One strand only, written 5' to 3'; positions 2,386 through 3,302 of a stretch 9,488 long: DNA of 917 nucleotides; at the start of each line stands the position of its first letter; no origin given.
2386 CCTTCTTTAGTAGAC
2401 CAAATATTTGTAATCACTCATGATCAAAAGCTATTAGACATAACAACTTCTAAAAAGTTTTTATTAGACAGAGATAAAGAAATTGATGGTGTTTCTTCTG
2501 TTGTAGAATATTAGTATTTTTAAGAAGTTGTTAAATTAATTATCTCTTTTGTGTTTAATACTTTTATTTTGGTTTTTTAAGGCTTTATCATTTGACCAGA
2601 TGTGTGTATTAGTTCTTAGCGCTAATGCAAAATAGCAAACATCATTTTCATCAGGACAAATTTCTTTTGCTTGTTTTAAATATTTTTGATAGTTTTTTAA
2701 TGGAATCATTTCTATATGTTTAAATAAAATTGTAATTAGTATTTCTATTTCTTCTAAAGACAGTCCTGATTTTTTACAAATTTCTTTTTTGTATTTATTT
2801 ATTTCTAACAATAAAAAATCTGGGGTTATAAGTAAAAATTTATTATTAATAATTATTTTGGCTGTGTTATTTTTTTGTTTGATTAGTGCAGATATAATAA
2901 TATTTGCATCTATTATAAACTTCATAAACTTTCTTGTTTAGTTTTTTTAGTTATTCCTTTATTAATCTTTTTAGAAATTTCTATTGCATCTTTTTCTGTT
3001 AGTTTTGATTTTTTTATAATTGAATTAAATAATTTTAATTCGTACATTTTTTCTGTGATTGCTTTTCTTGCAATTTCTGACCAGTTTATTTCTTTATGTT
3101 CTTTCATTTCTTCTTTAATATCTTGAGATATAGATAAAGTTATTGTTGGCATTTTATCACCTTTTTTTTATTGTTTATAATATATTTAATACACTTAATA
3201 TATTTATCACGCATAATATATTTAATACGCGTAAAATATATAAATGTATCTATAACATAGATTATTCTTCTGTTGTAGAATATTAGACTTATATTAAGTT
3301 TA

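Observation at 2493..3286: A perfect 22-bp direct repeat copying the rad50 3' end and stop codon brackets an opposite-strand vapBC cassette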

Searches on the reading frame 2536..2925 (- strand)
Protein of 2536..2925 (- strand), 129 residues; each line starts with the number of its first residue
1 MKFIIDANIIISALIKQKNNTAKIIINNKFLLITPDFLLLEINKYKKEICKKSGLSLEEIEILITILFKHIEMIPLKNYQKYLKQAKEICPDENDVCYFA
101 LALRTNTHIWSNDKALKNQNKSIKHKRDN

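Call 7: search_protein_families(library=pfam, proteins=[window:2536-2925:-], max_evalue=0.01)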
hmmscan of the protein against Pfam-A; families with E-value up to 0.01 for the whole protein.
window:2536-2925:- (129 aa): 3 families
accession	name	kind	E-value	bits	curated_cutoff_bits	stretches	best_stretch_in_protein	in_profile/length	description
PF10130.15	PIN_2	-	2.5e-26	92.9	22.4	1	4-117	1-116/133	PIN domain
PF01850.27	PIN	-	4.4e-05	24.5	23.6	1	4-118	2-116/120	PIN domain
PF13470.12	PIN_3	-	9.9e-05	23.6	27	1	2-107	1-106/115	PIN domain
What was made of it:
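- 2536..2925 (-): PIN_2 (VapC-like) toxin, 129 aa, C-terminus clipped. Pfam PF10130 E=2.5e-26 (call 7).
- Checked: a PIN_2 toxin at 2536-2925(-), Pfam E=2.5e-26 (call 7);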

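Call 9: find_encoding_contigs(protein=window:2536-2925:-, flank=10000, max_places=10)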
Protein window:2536-2925:- (129 aa): no gene with exactly this product is on record in the collection.

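Call 12: search_protein_families(library=ncbifam, proteins=[window:2536-2925:-], max_evalue=0.1)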
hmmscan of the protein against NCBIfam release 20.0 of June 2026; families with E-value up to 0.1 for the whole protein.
window:2536-2925:- (129 aa): 1 family
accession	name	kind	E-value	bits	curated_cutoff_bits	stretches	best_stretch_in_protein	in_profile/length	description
TIGR00305.1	TIGR00305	equivalog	4.9e-07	30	29.15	1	2-115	1-111/115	putative toxin-antitoxin system toxin component, PIN family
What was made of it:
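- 2536..2925 (-): TIGR00305 scores above its cut-off (call 12).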

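Call 24: find_homologous_proteins(query=window:2536-2925:-, max_evalue=0.00001)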
Query window:2536-2925:- (129 aa): 31 proteins with E <= 0.00001 among 51 candidates.
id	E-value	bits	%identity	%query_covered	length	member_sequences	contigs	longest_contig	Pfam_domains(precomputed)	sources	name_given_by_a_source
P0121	3.1e-75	268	99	100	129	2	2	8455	PF01850.28,PF10130.16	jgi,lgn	-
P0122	1.2e-32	131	48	93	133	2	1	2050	PF10130.16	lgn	-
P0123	1.8e-32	130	52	95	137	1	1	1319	PF10130.16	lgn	-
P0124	4.6e-31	126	53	94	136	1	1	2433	PF10130.16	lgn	-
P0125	1.4e-30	124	52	96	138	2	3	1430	PF10130.16,PF13470.13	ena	-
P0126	2.2e-30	123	52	93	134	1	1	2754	PF10130.16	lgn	-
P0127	6.8e-30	122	51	93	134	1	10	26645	PF10130.16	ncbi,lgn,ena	-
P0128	1.5e-29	121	53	94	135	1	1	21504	PF10130.16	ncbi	-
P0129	2.1e-28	117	51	89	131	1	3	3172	PF10130.16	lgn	-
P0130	3.7e-28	116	53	93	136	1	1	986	PF10130.16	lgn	-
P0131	9.1e-28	115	46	100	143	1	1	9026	PF10130.16,PF13470.13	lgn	-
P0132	3.6e-27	113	48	93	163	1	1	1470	PF10130.16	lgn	-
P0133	3.9e-27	113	50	94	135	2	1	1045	PF10130.16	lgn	-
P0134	7.6e-27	112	45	92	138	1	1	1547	PF10130.16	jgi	jgi:predicted nucleic acid-binding protein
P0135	5.3e-26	109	54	91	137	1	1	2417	PF10130.16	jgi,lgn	jgi:predicted nucleic acid-binding protein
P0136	7.2e-26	109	53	91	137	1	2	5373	PF10130.16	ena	-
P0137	4.1e-25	106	52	86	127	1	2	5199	PF10130.16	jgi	jgi:predicted nucleic acid-binding protein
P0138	9.8e-25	105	50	92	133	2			PF01850.28,PF10130.16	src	-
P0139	2.8e-23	101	41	94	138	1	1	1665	PF10130.16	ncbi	-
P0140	5.3e-23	100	48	94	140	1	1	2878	PF10130.16,PF13470.13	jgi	jgi:predicted nucleic acid-binding protein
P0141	1.7e-22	98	44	93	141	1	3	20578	PF10130.16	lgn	-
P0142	6.9e-22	96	46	93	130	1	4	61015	PF10130.16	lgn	-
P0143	7.0e-20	90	40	94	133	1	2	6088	PF10130.16,PF13470.13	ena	-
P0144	4.8e-19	87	40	94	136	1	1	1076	PF10130.16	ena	-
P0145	8.0e-19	86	45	94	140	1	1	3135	PF10130.16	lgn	-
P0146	9.6e-19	86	43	93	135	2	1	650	PF10130.16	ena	-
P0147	3.1e-18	84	40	93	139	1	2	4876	PF10130.16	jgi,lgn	-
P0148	1.9e-16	78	45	93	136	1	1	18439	PF01850.28,PF10130.16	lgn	-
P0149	7.7e-16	76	52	66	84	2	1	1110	PF10130.16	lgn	-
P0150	1.7e-13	69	38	93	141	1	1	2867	PF01850.28,PF10130.16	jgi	jgi:predicted nucleic acid-binding protein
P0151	4.5e-11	61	39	94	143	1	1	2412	PF10130.16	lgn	-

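Call 25: find_encoding_contigs(protein=P0121, flank=10000, max_places=10)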
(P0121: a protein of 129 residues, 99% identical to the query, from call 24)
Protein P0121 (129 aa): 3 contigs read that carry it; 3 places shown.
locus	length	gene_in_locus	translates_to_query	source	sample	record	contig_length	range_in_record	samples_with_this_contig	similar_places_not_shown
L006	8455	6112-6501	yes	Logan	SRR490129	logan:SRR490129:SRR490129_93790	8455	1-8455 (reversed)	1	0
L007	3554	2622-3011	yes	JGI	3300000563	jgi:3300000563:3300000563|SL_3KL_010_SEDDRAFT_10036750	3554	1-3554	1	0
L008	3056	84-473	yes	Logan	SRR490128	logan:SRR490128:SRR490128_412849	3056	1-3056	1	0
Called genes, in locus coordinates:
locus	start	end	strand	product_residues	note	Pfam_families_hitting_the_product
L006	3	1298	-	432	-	?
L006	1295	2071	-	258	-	-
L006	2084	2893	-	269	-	PF09754:PAC2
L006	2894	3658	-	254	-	PF00575:S1, PF07541:EIF_2_alpha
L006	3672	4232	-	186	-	PF22090:Gins51_C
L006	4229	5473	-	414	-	PF01896:DNA_primase_S (weak)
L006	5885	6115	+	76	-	PF26688:RHH_12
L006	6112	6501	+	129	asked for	PF01850:PIN (weak), PF10130:PIN_2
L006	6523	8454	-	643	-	?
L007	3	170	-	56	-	?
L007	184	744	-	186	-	PF22090:Gins51_C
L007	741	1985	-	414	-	-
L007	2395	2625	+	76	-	PF26688:RHH_12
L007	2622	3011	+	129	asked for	PF01850:PIN (weak), PF10130:PIN_2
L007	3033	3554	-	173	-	?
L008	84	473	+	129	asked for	PF01850:PIN (weak), PF10130:PIN_2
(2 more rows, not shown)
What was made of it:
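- On DDE transposon / MITE / casposon: The next best toxin homologue is about 53% identical (calls 24, 25).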

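Call 38: find_related_loci(query=A1, collection=viral_contigs, flank=5000)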
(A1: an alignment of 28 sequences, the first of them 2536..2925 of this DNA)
Query A1 (129 aa) in viral_contigs; peptide patterns used: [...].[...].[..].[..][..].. (x = any residue, [..] = any of these).
58 stretches matched a pattern; 1 encode a relative of the query (tblastn E <= 1e-3); 1 distinct loci.
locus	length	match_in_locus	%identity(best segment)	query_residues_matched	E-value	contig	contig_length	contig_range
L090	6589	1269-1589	36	6-111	1e-16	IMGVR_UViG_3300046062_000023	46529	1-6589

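Call 39: find_encoding_contigs(protein=P0127, flank=6000, max_places=10)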
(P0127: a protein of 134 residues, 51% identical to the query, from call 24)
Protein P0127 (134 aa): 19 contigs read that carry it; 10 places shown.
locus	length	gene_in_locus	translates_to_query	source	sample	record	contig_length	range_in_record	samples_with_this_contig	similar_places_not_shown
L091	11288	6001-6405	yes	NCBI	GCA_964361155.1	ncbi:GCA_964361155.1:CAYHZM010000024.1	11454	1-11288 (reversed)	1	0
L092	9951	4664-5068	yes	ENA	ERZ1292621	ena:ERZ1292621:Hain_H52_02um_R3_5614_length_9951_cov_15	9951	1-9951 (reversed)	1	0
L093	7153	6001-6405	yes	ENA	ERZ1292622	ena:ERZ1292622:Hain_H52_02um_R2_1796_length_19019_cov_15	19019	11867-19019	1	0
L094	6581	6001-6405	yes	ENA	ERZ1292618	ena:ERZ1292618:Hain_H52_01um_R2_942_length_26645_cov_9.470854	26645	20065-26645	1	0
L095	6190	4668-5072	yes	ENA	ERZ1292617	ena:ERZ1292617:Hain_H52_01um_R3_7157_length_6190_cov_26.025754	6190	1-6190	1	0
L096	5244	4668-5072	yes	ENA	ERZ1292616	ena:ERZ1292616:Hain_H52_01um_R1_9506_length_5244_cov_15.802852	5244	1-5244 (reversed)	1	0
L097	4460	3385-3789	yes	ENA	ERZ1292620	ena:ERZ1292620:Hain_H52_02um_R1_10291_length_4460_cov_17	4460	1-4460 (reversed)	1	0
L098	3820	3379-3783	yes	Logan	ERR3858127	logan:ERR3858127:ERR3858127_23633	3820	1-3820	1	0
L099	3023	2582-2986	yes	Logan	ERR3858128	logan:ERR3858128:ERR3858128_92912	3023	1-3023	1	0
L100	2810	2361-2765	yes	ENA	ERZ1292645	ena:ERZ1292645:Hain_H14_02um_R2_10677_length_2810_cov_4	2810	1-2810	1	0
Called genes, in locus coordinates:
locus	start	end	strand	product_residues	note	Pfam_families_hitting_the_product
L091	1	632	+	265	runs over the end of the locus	?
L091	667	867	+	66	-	PF18929:DUF5678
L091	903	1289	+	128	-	PF13650:Asp_protease_2 (weak)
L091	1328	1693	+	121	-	-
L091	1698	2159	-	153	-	-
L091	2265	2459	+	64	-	-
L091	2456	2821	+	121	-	-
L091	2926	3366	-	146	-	-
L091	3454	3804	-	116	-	-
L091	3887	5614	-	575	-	PF03485:Arg_tRNA_synt_N, PF00750:tRNA-synt_1d, PF05746:DALR_1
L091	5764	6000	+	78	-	PF26688:RHH_12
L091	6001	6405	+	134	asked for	PF10130:PIN_2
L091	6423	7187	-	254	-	-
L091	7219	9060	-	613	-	-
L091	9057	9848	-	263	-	-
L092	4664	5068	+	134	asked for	PF10130:PIN_2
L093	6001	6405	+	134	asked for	PF10130:PIN_2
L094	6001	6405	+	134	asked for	PF10130:PIN_2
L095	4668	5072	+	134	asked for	PF10130:PIN_2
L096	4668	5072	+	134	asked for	PF10130:PIN_2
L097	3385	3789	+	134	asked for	PF10130:PIN_2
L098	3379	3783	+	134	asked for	PF10130:PIN_2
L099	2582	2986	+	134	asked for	PF10130:PIN_2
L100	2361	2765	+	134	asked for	PF10130:PIN_2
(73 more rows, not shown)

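Call 46: find_encoding_contigs(protein=P0128, flank=5000, max_places=6)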
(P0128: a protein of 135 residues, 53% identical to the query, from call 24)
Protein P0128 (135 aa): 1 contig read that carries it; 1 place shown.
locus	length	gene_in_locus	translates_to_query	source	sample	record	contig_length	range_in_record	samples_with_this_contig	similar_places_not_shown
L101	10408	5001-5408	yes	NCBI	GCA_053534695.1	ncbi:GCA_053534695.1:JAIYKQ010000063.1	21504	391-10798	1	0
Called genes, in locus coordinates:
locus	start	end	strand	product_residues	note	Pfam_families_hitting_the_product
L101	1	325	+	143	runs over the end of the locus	PF01090:Ribosomal_S19e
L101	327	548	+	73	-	-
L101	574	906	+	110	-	-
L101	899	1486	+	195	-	PF01198:Ribosomal_L31e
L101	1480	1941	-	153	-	PF02643:DUF192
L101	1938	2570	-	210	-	PF22175:Ogg-HhH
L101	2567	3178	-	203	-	PF00730:HhH-GPD, PF00633:HHH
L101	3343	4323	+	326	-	PF01509:TruB_N, PF16198:TruB_C_2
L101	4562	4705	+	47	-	-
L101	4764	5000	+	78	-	PF26688:RHH_12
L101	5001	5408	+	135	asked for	PF10130:PIN_2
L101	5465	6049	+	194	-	PF04013:Methyltrn_RNA_2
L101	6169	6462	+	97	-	-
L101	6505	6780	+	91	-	PF00708:Acylphosphatase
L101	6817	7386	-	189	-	-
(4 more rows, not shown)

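Call 47: find_encoding_contigs(protein=P0142, flank=5000, max_places=6)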
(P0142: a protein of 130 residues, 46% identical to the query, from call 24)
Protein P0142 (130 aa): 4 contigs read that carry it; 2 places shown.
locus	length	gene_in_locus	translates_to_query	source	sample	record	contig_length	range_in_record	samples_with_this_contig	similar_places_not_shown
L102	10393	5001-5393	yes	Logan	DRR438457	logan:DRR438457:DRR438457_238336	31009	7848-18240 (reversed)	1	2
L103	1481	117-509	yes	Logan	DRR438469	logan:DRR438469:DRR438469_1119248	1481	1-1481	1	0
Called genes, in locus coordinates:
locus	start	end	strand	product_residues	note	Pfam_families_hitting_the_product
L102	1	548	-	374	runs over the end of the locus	-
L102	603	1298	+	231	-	PF01255:Prenyltransf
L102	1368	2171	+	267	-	PF06182:ABC2_membrane_6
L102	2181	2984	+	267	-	PF06182:ABC2_membrane_6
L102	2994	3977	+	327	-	PF00005:ABC_tran, PF13304:AAA_21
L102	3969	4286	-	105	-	-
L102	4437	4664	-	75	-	-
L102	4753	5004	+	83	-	PF26688:RHH_12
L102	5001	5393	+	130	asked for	PF10130:PIN_2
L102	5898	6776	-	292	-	-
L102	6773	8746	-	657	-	-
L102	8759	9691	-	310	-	-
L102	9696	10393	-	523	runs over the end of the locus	-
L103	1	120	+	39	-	?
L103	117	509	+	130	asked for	PF10130:PIN_2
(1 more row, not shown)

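Call 57: find_encoding_contigs(protein=P0141, flank=4000, max_places=5)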
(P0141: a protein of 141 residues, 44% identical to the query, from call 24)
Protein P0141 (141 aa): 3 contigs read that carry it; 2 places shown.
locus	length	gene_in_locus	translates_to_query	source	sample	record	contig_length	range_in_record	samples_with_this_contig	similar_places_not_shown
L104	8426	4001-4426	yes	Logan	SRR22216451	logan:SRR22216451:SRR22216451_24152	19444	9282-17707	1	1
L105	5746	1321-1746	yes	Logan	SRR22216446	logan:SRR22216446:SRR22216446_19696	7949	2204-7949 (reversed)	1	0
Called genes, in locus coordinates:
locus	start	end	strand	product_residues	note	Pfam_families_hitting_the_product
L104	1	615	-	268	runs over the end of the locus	PF01061:ABC2_membrane (weak), PF06182:ABC2_membrane_6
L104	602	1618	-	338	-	PF00005:ABC_tran, PF00004:AAA (faint), PF13304:AAA_21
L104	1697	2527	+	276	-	PF00293:NUDIX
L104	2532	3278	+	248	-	-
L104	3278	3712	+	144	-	PF00583:Acetyltransf_1, PF17013:Acetyltransf_15 (weak), PF13673:Acetyltransf_10 (weak), PF13508:Acetyltransf_7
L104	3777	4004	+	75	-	PF26688:RHH_12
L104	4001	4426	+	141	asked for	PF10130:PIN_2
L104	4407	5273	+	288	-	-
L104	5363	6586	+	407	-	PF13173:AAA_14, PF13635:DUF4143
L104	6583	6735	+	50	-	PF26688:RHH_12 (weak)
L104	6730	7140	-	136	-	-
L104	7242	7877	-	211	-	PF13485:Peptidase_MA_2 (faint)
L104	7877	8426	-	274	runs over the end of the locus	-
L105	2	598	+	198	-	?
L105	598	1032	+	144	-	PF00583:Acetyltransf_1, PF17013:Acetyltransf_15 (weak), PF13673:Acetyltransf_10 (weak), PF13508:Acetyltransf_7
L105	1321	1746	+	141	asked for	PF10130:PIN_2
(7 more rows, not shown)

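Call 58: find_encoding_contigs(protein=P0131, flank=4000, max_places=5)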
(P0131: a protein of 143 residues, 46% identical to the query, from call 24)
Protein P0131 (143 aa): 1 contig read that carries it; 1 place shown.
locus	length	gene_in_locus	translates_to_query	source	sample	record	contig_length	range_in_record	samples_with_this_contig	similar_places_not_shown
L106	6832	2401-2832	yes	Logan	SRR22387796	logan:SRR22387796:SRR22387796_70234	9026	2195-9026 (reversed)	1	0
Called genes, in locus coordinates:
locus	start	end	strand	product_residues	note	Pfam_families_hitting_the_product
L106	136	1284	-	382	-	-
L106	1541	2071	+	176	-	-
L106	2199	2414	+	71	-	PF26688:RHH_12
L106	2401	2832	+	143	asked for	PF10130:PIN_2, PF13470:PIN_3 (weak)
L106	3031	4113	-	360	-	PF00091:Tubulin, PF12327:FtsZ_C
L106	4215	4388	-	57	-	-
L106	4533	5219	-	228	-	PF00881:Nitroreductase, PF14512:TM1586_NiRdase (weak), PF00881:Nitroreductase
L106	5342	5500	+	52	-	-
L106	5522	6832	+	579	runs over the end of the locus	PF04675:DNA_ligase_A_N, PF01068:DNA_ligase_A_M, PF04679:DNA_ligase_A_C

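Call 59: find_encoding_contigs(protein=P0148, flank=4000, max_places=5)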
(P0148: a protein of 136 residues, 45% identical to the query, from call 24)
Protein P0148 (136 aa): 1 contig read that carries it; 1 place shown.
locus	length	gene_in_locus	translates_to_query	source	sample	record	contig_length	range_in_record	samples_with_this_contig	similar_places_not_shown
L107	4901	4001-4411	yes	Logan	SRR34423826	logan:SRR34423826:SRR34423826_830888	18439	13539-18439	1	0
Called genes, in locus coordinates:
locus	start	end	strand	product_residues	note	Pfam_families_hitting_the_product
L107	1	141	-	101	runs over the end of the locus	PF01741:MscL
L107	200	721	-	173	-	PF02778:tRNA_int_endo_N (weak), PF01974:tRNA_int_endo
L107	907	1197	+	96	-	-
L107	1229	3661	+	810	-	PF00133:tRNA-synt_1, PF09334:tRNA-synt_1g, PF13603:tRNA-synt_1_2, PF00133:tRNA-synt_1, PF08264:Anticodon_1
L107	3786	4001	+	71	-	PF26688:RHH_12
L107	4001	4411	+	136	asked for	PF01850:PIN (weak), PF10130:PIN_2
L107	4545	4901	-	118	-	?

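Call 72: search_dna_similar(query=window:2536-2925:-, collection=plasmids, mode=protein, max_rows=10)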
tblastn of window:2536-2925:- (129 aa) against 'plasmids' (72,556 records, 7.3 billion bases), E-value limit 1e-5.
Records with a match: 6; places in all: 7; records where one place covers at least 80% of the query: 0.
Best place of each record, by identity: <60% 6.
By first word of the organism name: Haloterrigena 1; Halorubrum 1; Natrinema 1; Haloarcula 1; Halostagnicola 1; Haladaptatus 1.
By predicted mobility (MOB-suite, as given by PLSDB): non-mobilizable 6.
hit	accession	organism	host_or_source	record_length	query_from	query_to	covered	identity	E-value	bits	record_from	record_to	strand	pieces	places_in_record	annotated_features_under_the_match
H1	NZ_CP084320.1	Haloterrigena alkaliphila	Salt lake,Salt lake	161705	32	120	69%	35.2%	1e-7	56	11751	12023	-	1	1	PIN domain-containing protein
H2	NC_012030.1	Halorubrum lacusprofundi ATCC 49239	-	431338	32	120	69%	35.2%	1e-6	53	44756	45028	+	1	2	PIN domain-containing protein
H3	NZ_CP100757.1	Natrinema gelatinilyticum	marine sediment,sediment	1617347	32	120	69%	35.2%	4e-6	52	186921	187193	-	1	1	record has no annotation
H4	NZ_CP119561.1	Haloarcula halophila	cell culture,sediment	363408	32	120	69%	33.0%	6e-6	51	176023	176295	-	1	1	PIN domain-containing protein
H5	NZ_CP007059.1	Halostagnicola larsenii XH-48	-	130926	32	120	69%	31.9%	4e-6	52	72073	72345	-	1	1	PIN domain-containing protein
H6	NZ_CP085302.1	Haladaptatus pallidirubidus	cell culture,saline soil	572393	32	120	69%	30.8%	6e-6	51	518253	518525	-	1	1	PIN domain-containing protein | SWIM zinc finger family protein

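Call 73: search_dna_similar(query=window:2536-2925:-, collection=phages, mode=protein, max_rows=10)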
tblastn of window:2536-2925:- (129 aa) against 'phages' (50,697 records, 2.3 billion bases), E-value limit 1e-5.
No match.
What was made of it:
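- No close relative of the cassette sits on any virus or plasmid (calls 24, 38, 72, 73).
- Tried and rejected: One distant viral hit (36%) and haloarchaeal plasmid PIN genes at 31-35%; nothing close (calls 38, 72, 73).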

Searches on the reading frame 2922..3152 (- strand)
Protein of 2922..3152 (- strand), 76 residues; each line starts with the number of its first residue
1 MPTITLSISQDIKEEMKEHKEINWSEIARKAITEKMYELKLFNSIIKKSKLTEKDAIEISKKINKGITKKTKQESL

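Call 7: search_protein_families(library=pfam, proteins=[window:2922-3152:-], max_evalue=0.01)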
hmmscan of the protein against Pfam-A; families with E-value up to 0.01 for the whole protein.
window:2922-3152:- (76 aa): 0 families
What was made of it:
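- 2922..3152 (-): RHH antitoxin (VapB-like), 76 aa, overlapping the toxin by 4 nt. No hit in the local Pfam copy (call 7).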

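Call 12: search_protein_families(library=ncbifam, proteins=[window:2922-3152:-], max_evalue=0.1)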
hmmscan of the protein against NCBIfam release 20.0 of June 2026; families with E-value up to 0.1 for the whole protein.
window:2922-3152:- (76 aa): 1 family
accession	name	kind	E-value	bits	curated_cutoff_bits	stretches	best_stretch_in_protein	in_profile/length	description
NF050799.1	TA_anti_VapB_Sulfo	equivalog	3.2e-05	24.4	60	1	5-41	3-38/69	type II toxin-antitoxin system VapB family antitoxin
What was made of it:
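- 2922..3152 (-): Weak NCBIfam VapB hit at E=3e-5, below the cut-off (call 12).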
